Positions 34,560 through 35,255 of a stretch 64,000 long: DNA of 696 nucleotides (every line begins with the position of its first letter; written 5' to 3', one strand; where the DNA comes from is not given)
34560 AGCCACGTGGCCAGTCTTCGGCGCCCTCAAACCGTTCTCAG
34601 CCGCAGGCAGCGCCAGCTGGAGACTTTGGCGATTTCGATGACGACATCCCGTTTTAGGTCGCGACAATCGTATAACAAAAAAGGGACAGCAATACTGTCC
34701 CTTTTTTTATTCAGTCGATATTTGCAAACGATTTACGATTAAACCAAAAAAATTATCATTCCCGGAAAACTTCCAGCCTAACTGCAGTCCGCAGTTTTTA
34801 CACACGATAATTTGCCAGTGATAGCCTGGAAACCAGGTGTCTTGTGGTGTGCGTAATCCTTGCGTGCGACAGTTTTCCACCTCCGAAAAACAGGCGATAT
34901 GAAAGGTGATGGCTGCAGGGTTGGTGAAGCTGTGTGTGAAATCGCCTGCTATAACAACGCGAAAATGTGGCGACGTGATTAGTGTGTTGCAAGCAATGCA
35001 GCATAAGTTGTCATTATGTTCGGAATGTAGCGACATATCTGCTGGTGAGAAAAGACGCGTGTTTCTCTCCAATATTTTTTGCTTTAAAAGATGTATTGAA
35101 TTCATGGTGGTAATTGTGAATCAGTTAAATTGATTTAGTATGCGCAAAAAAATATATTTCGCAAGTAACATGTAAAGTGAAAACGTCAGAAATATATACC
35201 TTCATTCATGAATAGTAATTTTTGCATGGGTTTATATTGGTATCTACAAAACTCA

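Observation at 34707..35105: Bacterial cereblon-like CULT domain with an intact tri-Trp ligand cage, next to ssb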

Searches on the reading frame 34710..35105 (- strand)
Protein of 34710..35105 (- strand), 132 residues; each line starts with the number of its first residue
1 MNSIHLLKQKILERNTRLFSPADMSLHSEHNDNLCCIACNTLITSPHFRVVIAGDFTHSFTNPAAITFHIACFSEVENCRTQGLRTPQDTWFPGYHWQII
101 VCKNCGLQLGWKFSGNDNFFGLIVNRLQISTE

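Call 3: search_protein_families(library=pfam, proteins=[window:34710-35105:-], max_evalue=10)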
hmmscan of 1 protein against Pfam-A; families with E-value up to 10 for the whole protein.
window:34710-35105:- (132 aa): 2 families
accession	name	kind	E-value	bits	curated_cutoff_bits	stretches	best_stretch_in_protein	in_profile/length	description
PF03226.21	Yippee-Mis18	-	0.00011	22.7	26.6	1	34-114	3-73/108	Yippee zinc-binding/DNA-binding /Mis18, centromere assembly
PF00412.28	LIM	-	2.7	8.7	22.9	0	95-110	22-37/58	LIM domain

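Call 4: search_protein_families(library=ncbifam, proteins=[window:34710-35105:-], max_evalue=10)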
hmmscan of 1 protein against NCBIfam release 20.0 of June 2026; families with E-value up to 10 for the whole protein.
window:34710-35105:- (132 aa): 1 family
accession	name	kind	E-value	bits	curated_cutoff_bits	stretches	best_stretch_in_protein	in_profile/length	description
TIGR00143.1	hypF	equivalog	0.1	10.7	466.1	1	72-116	147-187/741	carbamoyltransferase HypF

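Call 5: search_solved_structures(query=window:34710-35105:-, max_evalue=10, show_alignments=4)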
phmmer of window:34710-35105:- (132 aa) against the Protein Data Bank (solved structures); distinct sequences matched with E-value up to 10: 47.
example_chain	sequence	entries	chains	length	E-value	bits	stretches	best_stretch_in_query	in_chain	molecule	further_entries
4v32_A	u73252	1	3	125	1.5e-17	67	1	36-127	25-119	CEREBLON ISOFORM 4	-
8ou6_A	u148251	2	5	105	2.9e-17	66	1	36-127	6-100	Cereblon isoform 4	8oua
8ou9_A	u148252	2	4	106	3e-17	66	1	36-127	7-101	Cereblon isoform 4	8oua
7ps9_A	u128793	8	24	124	3.6e-17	65.7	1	36-127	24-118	Cereblon isoform 4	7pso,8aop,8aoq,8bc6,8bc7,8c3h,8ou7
4v2y_A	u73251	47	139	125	3.7e-17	65.7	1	36-127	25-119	CEREBLON ISOFORM 4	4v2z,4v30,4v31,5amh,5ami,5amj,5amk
7shh_A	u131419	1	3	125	3.7e-17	65.7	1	36-127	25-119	Cereblon isoform 4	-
9gjq_A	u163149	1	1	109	5.2e-15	58.7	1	36-127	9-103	Cereblon isoform 4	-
6r0q_A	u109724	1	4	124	1.3e-13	54.1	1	36-127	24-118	Cereblon isoform 4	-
7bqv_A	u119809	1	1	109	9e-10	41.8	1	33-116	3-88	Protein cereblon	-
7bqu_A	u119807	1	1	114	1.3e-09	41.2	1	33-116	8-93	Protein cereblon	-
4tzc_C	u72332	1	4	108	1.9e-09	40.7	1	33-116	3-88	Protein cereblon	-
3wx1_A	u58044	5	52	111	2.2e-09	40.5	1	33-116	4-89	Protein cereblon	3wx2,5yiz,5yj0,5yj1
4tzu_A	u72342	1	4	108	2.8e-09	40.2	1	33-116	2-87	Protein cereblon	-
9cuo_A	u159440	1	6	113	3e-09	40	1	33-116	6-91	Protein cereblon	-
9dom_A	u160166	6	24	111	4.5e-09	39.5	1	33-116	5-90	Protein cereblon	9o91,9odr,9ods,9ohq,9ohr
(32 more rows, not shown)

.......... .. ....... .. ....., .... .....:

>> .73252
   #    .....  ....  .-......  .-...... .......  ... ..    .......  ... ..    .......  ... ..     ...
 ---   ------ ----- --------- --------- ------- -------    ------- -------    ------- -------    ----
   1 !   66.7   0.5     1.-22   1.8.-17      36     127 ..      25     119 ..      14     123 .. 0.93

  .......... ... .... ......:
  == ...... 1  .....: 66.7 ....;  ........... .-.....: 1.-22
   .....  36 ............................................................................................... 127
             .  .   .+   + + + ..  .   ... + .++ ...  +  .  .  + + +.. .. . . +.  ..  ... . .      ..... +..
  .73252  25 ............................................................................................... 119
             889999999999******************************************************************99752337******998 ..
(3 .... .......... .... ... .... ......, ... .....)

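Call 7: find_homologous_proteins(query=window:34710-35105:-, max_evalue=0.001)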
Query window:34710-35105:- (132 aa): 5 proteins with E <= 0.001 among 7 candidates.
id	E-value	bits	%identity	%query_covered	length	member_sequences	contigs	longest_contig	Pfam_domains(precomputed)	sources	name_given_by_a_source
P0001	2.6e-88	311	100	100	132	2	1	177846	-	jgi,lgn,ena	-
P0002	1.2e-40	156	52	95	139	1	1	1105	-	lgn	-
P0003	1.3e-37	147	56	87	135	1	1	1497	-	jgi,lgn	jgi:hypothetical protein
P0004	1.3e-25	108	43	84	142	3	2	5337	-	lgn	-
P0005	1.1e-23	102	46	71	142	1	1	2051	-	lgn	-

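Call 17: find_encoding_contigs(protein=P0001, flank=3000, max_places=4)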
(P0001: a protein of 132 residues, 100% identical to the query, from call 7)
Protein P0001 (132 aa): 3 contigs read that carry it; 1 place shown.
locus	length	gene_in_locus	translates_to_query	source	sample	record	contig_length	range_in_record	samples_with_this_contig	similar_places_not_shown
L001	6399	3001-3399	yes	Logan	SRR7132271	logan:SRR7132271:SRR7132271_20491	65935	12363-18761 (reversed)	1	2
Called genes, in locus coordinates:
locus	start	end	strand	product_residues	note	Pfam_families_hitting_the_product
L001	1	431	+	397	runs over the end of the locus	-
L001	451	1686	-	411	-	-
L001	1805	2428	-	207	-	-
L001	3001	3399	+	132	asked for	-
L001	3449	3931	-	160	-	PF00436:SSB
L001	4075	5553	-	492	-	PF00083:Sugar_tr (weak), PF07690:MFS_1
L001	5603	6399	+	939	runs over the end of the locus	PF00005:ABC_tran (faint), PF02463:SMC_N (faint), PF03193:RsgA_GTPase (faint), PF13191:AAA_16 (faint), PF13555:AAA_29 (faint), PF20703:nSTAND1 (faint), PF17760:UvrA_inter, PF17755:UvrA_DNA-bind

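Call 18: find_encoding_contigs(protein=P0004, flank=6000, max_places=4)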
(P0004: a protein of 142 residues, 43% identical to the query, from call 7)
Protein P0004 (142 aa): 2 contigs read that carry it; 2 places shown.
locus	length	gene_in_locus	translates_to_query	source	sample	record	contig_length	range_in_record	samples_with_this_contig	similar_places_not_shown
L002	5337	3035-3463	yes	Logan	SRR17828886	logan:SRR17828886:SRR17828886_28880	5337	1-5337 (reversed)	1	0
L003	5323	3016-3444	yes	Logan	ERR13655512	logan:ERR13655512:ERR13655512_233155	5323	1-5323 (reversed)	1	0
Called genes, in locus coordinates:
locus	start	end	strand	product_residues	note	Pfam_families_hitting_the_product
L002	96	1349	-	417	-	PF00070:Pyr_redox (faint), PF01266:DAO, PF07992:Pyr_redox_2 (faint)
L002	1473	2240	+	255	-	PF09339:HTH_IclR, PF12802:MarR_2 (weak), PF01614:IclR_C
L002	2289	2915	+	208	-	PF04773:FecR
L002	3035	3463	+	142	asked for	-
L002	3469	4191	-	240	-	PF01988:VIT1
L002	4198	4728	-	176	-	PF00578:AhpC-TSA, PF08534:Redoxin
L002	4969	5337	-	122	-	?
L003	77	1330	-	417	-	PF00070:Pyr_redox (faint), PF01266:DAO, PF07992:Pyr_redox_2 (faint)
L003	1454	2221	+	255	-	PF09339:HTH_IclR, PF12802:MarR_2 (weak), PF01614:IclR_C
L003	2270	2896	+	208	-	PF04773:FecR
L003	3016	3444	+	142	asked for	-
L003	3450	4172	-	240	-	PF01988:VIT1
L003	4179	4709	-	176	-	PF00578:AhpC-TSA, PF08534:Redoxin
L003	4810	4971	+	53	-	-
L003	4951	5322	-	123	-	?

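Call 20: search_protein_representatives(alignment_id=A1)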
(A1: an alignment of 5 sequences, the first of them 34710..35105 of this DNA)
Query: 5 sequences, 139 profile positions. Proteins with E-value up to 0.001 (for the whole library): 2800; up to 1e-10: 1524; up to 1e-30: 124. The best 150 are listed.
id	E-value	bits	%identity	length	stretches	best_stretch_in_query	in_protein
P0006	6.6e-145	492.8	-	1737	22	35-118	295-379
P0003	3.0e-62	225.0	-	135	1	6-138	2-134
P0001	5.2e-62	224.2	-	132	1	9-137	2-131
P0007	8.8e-41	155.4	-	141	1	9-135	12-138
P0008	7.4e-39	149.2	-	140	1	3-135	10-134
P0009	2.5e-38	147.5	-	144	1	19-137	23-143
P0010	2.0e-37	144.6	-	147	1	28-135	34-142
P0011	2.2e-36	141.2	-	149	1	17-135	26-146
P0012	2.8e-36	140.8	-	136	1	29-137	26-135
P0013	3.3e-36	140.6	-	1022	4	33-121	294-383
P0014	3.1e-35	137.5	-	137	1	16-134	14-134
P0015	4.1e-35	137.1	-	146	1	13-135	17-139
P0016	4.5e-35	137.0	-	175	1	21-134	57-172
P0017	6.3e-35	136.5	-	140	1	26-135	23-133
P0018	6.9e-35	136.4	-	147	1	22-135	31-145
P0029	7.7e-34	133.0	-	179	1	26-138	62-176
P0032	1.4e-33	132.1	-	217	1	31-135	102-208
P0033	2.1e-33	131.5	-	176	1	15-136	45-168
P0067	4.7e-32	127.2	-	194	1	24-134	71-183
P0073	6.8e-32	126.7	-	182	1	25-134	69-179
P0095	3.0e-31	124.5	-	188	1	29-135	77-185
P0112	6.5e-31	123.5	-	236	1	14-134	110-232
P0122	8.0e-31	123.2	-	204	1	23-135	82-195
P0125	8.5e-31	123.1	-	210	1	34-136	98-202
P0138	1.7e-30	122.2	-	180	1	30-136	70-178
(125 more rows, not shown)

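Call 21: predict_structure(alignment_id=A1)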
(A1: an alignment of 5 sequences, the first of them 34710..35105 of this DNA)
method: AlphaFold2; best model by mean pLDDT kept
length: 132 residues; sequences in the alignment: 5
mean_pLDDT: 79.5   pTM: 0.70
mean pLDDT of the five models: 79.5, 75.3, 72.7, 57.0, 53.2
residues with pLDDT >= 90: 72; 70-90: 23; 50-70: 8; < 50: 29
segments of 3 or more residues with pLDDT < 50: 1-29
pLDDT, mean of each block of 10 residues (from residue 1): 43 40 43 91 94 91 87 97 80 89 97 93 93 61
secondary structure, 60 per line:
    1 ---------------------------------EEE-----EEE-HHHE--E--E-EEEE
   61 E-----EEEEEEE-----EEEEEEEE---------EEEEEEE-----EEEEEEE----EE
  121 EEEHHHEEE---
elements in order: E34-36 E42-44 E57-61 E67-73 E79-86 E96-102 E108-114 E119-123 E127-129

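Call 26: fold_search(model_id=the predicted structure, library=pdb)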
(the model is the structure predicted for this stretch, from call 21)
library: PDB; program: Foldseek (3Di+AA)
matches with E <= 10: 474; with E <= 0.001: 162
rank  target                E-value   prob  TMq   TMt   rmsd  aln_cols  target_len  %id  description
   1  9htl_A                7.3e-10  1.00  0.72  0.87   1.1       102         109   34  Cereblon isoform 4 from Magnetospirillum gryphiswaldense in complex with glutarimide based compound 2j (released 2025-10-29)
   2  6r0s_A                7.3e-10  1.00  0.74  0.89   2.2       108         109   32  Cereblon isoform 4 from Magnetospirillum gryphiswaldense in complex with compound 4a and hydrolysis product (released 2019-08-07)
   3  8rdp_A                9.0e-10  1.00  0.72  0.89   1.5       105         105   33  Cereblon isoform 4 from Magnetospirillum gryphiswaldense in complex with spiro-isoxazol based compound 8a (released 2024-04-10)
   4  6r13_A                1.0e-09  1.00  0.74  0.90   2.1       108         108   32  Cereblon isoform 4 from Magnetospirillum gryphiswaldense in complex with compound 7f (released 2019-08-07)
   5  5amj_A                1.1e-09  1.00  0.73  0.89   1.1       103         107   34  Cereblon isoform 4 from Magnetospirillum gryphiswaldense in complex with Thalidomide, Wash II structure (released 2015-07-01)
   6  4v32_A                1.2e-09  1.00  0.73  0.91   1.4       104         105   35  Cereblon isoform 4 from Magnetospirillum gryphiswaldense in complex with Thalidomide, Y101F mutant (released 2014-12-17)
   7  5ohb_A                1.2e-09  1.00  0.73  0.90   1.4       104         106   34  Cereblon isoform 4 from Magnetospirillum gryphiswaldense in complex with Piperidin-2-one (Valerolactam) (released 2018-10-10)
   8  6r18_B                1.4e-09  1.00  0.71  0.86   3.0       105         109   33  Cereblon isoform 4 from Magnetospirillum gryphiswaldense in complex with compound 11a (released 2019-08-07)
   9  6r1a_A                1.6e-09  1.00  0.72  0.85   1.1       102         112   34  Cereblon isoform 4 from Magnetospirillum gryphiswaldense in complex with compound 20b (released 2019-08-07)
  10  4v31_C                1.6e-09  1.00  0.71  0.86   2.1       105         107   33  Cereblon isoform 4 from Magnetospirillum gryphiswaldense in complex with Deoxyuridine (released 2014-12-17)
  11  6r18_A                1.7e-09  1.00  0.72  0.85   1.1       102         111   34  Cereblon isoform 4 from Magnetospirillum gryphiswaldense in complex with compound 11a (released 2019-08-07)
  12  5amh                  2.0e-09  1.00  0.71  0.88   1.0       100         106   35  Cereblon isoform 4 from Magnetospirillum gryphiswaldense in complex with Thalidomide, trigonal crystal form (released 2015-07-01)
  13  4v32_B                2.1e-09  1.00  0.72  0.90   1.5       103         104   35  Cereblon isoform 4 from Magnetospirillum gryphiswaldense in complex with Thalidomide, Y101F mutant (released 2014-12-17)
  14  6r0v_A                2.2e-09  1.00  0.72  0.86   1.1       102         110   34  Cereblon isoform 4 from Magnetospirillum gryphiswaldense in complex with hydrolysis product of compound 4b (released 2019-08-07)
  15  8rdt_A                2.4e-09  1.00  0.70  0.90   1.0        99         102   35  Cereblon isoform 4 from Magnetospirillum gryphiswaldense in complex with spiro-isoxazol based compound 8j (released 2024-04-10)
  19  6r0v_C                3.1e-09  1.00  0.71  0.90   2.1       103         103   33  Cereblon isoform 4 from Magnetospirillum gryphiswaldense in complex with hydrolysis product of compound 4b (released 2019-08-07)
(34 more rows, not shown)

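Call 29: find_related_loci(query=A1, collection=genome_contigs, flank=8000)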
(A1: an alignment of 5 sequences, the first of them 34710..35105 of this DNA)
Query A1 (132 aa) in genome_contigs; peptide patterns used: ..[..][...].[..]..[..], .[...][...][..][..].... (x = any residue, [..] = any of these).
103 stretches matched a pattern; 49 encode a relative of the query (tblastn E <= 1e-3); 49 distinct loci.
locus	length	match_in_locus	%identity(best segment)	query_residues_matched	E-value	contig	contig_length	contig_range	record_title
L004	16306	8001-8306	47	28-127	1e-27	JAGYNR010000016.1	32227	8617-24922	MAG: Desulfobacterales bacterium isolate M55B149 16, whole genome shotgun sequence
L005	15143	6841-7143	46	28-127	3e-27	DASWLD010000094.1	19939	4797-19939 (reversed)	MAG TPA_asm: Burkholderiales bacterium isolate SMAG_U2939 k141_859682, whole genome shotgun sequence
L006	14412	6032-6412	39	11-131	4e-26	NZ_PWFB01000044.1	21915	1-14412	MAG: Desulfonatronospira sp. isolate T1Sed10_59 T1-Sed10-C1912, whole genome shotgun sequence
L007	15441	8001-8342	42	13-127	5e-26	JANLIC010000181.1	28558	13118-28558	MAG: Sulfuricaulis sp. isolate S40-5 k99_226786, whole genome shotgun sequence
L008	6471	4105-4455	39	17-132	8e-26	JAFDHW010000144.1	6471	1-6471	MAG: Deltaproteobacteria bacterium isolate Meg22_1214_Bin_335 Meg22_1214_Bin_335_scaffold_49080, whole genome shotgun se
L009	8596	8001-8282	44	36-128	2e-25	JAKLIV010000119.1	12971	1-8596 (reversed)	MAG: Spirochaetes bacterium isolate RA.bin95 RA.bin95_119, whole genome shotgun sequence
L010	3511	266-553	46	33-127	3e-25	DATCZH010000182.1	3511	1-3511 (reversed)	MAG TPA_asm: Sulfuricaulis sp. isolate SMAG_U65 k141_742722, whole genome shotgun sequence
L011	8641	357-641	46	34-127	2e-25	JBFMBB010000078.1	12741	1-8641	MAG: Pseudomonadota bacterium isolate MAG153 MAG153_78, whole genome shotgun sequence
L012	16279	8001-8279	42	36-127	3e-25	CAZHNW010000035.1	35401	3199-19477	MAG TPA_asm: uncultured Leptospirales bacterium isolate binchicken_co42_67 genome assembly, contig: NODE_1069_length_354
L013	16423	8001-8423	35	1-129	3e-25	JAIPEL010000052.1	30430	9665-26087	MAG: Desulfobacterales bacterium isolate Tobar15.5-16.5m-G19 Tobar15-5-16-5m-C864, whole genome shotgun sequence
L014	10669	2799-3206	37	3-127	3e-25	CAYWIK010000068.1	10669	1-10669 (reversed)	MAG TPA_asm: uncultured Spirochaetales bacterium isolate binchicken_co8_185 genome assembly, contig: NODE_11898_length_1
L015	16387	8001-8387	36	1-127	5e-25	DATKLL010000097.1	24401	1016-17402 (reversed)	MAG TPA_asm: Syntrophales bacterium isolate SMAG_U14684 k141_754950, whole genome shotgun sequence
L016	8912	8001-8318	41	23-127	8e-25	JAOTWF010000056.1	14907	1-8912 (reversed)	MAG: Gammaproteobacteria bacterium isolate 13_May_SF_Bin71 13_May_SF_Bin71_scaffold_3087_c1, whole genome shotgun sequen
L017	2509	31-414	37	2-132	1e-24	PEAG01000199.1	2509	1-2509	MAG: Magnetococcales bacterium HCHbin5 scaffold1184, whole genome shotgun sequence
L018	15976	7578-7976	36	6-130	3e-24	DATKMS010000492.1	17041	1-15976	MAG TPA_asm: Candidatus Margulisiibacteriota bacterium isolate SMAG_U14717 k141_3447511, whole genome shotgun sequence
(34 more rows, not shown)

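Call 44: search_protein_families(library=pfam, alignment_id=A3, max_evalue=0.00001)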
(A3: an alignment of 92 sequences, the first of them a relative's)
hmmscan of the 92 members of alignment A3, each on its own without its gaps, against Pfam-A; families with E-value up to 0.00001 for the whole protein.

A. member 1, L002:1374-2237:+ (288 aa): 3 families
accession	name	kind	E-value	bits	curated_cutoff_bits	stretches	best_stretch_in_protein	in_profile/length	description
PF01614.24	IclR_C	-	4.5e-46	157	24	1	114-264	5-155/174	Bacterial transcriptional regulator IclR C-terminal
PF09339.16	HTH_IclR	-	2e-14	53.5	22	1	45-94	2-51/52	IclR helix-turn-helix domain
PF12802.13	MarR_2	-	1.4e-06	28.8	27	0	46-96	5-55/61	MarR family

B. families by the number of members that match (of 92 scanned): 106 families (the first 25 are shown)
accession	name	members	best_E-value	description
PF13245.12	AAA_19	3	7.9e-41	AAA domain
PF13604.12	AAA_30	3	4.6e-40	AAA domain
PF14490.11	HHH_RecD2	3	3.4e-29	ATP-dependent RecD2 DNA helicase HHH domain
PF18335.7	SH3_13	3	7.5e-22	ATP-dependent RecD-like DNA helicase SH3 domain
PF23139.1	OB_YrrC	3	2.1e-17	ATP-dependent DNA helicase YrrC, OB-fold domain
PF13538.12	UvrD_C_2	3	2.1e-17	UvrD-like helicase C-terminal domain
PF01443.25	Viral_helicase1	3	1.4e-12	Viral superfamily 1 RNA helicase core domain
PF14520.12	HHH_5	3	1.7e-11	Helix-hairpin-helix domain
PF13086.12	AAA_11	3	5.5e-11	AAA domain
PF14559.12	TPR_19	3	3.8e-09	Tetratricopeptide repeat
PF00873.25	ACR_tran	2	2.5e-241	AcrB/AcrD/AcrF family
PF02548.21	Pantoate_transf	2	1.4e-109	Ketopantoate hydroxymethyltransferase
PF02405.21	MlaE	2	1e-75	Permease MlaE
PF01544.23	CorA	2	8.3e-75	CorA-like Mg2+ transporter protein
PF02580.21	Tyr_Deacylase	2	3e-43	D-Tyr-tRNA(Tyr) deacylase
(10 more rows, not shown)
